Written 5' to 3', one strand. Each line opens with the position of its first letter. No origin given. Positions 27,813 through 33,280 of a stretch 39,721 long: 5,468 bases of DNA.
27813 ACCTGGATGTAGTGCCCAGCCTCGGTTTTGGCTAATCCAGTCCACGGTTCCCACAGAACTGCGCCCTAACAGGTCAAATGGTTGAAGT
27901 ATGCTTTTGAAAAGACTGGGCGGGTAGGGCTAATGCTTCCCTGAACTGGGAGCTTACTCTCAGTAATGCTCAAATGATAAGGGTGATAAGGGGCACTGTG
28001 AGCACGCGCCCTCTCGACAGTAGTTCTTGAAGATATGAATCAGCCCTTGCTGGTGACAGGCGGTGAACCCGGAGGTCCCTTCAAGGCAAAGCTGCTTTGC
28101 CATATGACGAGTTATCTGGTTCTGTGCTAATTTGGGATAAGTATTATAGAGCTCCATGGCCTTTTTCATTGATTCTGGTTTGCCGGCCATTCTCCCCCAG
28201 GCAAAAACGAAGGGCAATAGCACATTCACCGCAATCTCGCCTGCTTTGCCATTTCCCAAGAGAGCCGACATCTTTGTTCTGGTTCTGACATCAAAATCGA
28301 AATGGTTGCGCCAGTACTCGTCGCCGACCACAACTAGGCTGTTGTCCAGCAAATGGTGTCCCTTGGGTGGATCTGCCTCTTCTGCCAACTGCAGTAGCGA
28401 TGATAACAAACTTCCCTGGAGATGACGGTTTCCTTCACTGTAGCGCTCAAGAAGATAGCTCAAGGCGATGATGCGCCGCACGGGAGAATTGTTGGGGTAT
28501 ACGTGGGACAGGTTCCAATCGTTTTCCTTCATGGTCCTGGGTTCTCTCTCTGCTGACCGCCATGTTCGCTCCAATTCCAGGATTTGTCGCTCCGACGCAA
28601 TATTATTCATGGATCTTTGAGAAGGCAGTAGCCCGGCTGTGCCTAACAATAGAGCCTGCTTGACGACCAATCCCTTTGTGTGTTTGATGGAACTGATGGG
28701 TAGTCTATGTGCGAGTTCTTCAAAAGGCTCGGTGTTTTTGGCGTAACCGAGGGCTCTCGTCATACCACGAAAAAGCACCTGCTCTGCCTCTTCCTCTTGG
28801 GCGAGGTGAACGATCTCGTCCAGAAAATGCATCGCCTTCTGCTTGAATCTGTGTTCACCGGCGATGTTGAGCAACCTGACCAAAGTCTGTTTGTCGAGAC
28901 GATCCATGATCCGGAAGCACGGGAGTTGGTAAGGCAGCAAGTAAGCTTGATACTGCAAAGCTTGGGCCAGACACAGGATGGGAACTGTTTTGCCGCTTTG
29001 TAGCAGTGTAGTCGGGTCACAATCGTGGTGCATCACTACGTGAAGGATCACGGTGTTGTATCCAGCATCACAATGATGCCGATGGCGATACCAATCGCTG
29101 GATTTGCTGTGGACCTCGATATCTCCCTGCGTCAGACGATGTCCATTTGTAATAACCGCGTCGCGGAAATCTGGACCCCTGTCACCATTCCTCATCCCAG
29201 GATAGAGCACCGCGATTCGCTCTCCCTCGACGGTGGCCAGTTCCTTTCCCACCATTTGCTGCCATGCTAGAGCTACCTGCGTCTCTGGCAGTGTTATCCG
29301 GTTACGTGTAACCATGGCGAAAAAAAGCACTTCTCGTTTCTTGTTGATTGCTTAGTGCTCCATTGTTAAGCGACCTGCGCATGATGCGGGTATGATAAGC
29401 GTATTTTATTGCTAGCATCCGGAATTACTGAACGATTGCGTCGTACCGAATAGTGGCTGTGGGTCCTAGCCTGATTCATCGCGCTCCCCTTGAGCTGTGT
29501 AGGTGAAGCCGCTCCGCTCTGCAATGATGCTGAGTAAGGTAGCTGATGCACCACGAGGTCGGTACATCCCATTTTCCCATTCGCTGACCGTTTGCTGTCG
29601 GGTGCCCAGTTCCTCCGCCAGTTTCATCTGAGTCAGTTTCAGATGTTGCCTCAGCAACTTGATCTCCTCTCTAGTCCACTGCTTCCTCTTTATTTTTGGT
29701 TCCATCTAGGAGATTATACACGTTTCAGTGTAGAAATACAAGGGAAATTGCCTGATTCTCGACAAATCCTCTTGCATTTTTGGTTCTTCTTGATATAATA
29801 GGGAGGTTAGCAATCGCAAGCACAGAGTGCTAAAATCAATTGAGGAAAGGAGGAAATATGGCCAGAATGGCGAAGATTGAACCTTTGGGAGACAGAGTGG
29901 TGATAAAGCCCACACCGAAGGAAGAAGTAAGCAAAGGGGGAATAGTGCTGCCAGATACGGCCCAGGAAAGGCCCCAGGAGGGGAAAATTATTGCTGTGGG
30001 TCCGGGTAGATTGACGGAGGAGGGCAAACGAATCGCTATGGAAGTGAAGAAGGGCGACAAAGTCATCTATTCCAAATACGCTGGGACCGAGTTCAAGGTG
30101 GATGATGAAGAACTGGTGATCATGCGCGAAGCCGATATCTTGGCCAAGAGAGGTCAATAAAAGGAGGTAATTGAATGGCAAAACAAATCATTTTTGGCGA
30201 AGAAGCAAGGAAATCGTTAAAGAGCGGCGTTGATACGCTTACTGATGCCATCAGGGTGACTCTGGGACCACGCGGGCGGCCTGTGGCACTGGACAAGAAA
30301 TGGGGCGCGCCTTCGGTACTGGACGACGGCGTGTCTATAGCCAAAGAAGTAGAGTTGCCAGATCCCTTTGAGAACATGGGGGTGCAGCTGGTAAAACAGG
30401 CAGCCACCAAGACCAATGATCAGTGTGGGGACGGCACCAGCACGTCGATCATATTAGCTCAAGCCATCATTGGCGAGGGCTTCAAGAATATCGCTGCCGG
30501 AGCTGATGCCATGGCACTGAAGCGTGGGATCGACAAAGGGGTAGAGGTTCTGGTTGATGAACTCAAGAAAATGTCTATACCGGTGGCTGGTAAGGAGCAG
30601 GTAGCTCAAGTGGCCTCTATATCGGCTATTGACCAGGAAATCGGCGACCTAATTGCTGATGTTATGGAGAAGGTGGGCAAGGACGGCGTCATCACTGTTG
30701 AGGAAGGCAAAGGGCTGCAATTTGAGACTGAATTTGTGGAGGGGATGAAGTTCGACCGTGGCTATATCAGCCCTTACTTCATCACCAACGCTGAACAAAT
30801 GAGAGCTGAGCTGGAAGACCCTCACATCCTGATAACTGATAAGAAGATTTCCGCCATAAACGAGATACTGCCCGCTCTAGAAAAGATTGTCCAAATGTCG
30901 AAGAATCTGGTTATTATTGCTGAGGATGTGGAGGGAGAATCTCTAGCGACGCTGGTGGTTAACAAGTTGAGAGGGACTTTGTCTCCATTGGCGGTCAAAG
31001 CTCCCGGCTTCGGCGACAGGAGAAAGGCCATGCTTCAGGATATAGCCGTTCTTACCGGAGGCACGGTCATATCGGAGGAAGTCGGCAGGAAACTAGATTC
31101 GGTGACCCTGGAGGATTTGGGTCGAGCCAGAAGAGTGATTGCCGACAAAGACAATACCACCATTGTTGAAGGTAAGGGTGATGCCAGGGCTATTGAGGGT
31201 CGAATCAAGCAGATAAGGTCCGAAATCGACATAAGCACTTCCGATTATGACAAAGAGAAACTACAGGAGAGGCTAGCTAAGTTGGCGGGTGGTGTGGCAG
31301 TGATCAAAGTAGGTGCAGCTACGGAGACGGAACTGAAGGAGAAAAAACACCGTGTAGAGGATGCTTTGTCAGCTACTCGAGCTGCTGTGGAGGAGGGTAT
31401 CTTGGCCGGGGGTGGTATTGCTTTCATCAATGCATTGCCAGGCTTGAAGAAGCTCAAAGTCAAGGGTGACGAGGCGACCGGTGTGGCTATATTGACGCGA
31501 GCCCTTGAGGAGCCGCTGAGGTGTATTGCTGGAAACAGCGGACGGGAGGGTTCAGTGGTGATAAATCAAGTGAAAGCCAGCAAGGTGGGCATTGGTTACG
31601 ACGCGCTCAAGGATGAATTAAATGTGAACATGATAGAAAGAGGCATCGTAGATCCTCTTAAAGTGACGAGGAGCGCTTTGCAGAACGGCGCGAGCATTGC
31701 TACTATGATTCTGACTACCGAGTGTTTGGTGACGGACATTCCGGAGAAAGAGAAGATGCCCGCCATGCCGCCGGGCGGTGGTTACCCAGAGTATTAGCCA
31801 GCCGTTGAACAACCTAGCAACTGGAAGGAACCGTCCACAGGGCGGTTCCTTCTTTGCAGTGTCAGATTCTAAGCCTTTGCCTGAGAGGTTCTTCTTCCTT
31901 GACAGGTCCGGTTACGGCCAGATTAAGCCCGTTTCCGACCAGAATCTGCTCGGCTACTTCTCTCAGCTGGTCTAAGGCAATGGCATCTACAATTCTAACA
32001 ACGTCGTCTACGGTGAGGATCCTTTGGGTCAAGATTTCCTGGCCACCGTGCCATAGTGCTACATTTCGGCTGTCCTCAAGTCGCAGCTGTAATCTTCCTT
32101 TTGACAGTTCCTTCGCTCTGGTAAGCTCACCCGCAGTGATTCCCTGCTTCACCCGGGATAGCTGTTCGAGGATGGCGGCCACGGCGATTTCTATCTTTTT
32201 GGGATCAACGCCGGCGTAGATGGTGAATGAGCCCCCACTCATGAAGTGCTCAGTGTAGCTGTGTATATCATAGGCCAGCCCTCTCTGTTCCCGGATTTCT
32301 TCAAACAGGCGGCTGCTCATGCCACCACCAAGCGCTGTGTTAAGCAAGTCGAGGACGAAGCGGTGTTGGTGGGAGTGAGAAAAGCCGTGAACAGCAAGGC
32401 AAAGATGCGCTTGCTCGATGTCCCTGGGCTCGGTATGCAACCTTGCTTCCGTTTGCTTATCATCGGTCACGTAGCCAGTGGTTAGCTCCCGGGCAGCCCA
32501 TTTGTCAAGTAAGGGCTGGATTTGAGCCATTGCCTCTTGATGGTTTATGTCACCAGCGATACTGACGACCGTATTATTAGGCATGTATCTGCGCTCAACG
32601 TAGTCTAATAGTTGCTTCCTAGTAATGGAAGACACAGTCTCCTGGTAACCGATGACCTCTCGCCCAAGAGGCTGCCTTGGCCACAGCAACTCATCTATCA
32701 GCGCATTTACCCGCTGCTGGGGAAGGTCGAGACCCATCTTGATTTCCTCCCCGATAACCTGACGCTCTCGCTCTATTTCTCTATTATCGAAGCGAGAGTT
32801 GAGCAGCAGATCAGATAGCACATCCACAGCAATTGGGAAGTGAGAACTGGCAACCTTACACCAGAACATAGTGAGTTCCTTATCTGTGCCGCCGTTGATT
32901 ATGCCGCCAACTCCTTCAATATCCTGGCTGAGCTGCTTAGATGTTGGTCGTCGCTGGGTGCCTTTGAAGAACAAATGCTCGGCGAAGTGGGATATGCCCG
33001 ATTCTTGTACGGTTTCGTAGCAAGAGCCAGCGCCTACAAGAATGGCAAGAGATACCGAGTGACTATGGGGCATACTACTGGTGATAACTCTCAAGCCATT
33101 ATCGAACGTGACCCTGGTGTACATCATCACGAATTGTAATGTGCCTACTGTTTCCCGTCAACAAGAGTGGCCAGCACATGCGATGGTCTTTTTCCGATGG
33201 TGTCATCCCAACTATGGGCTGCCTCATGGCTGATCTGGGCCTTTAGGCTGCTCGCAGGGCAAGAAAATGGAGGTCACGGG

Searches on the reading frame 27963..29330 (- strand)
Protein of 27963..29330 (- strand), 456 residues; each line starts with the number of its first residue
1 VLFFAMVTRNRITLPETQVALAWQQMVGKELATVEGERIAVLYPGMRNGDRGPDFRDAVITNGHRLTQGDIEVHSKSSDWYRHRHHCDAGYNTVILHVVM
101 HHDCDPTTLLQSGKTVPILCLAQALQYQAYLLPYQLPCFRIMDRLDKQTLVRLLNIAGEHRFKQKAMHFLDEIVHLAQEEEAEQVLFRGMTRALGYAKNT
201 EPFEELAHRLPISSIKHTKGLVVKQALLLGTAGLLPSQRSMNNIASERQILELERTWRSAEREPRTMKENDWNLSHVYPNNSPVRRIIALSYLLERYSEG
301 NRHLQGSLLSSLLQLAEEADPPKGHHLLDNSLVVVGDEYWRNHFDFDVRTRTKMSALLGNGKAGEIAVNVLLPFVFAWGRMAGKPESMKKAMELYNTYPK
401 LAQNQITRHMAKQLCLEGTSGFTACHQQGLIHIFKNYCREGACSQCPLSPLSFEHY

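Call 74: search_protein_families(library=pfam, proteins=[window:27963-29330:-], max_evalue=0.00001)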
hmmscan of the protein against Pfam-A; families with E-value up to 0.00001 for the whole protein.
window:27963-29330:- (456 aa): 1 family
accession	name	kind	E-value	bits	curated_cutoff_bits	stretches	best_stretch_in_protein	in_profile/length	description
PF11013.13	DUF2851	-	8.2e-68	229.5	25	1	23-399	8-370/375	Protein of unknown function (DUF2851)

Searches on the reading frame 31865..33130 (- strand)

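Call 74: search_protein_families(library=pfam, proteins=[window:31865-33130:-], max_evalue=0.00001)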
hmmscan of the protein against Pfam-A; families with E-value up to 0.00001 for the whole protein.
window:31865-33130:- (422 aa): 2 families
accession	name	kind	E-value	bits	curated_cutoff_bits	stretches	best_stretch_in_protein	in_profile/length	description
PF05193.26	Peptidase_M16_C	-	6.3e-44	150.4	23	1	168-341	1-179/181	Peptidase M16 inactive domain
PF00675.25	Peptidase_M16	-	6e-33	114.3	22.3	1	14-161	1-147/149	Insulinase (Peptidase family M16)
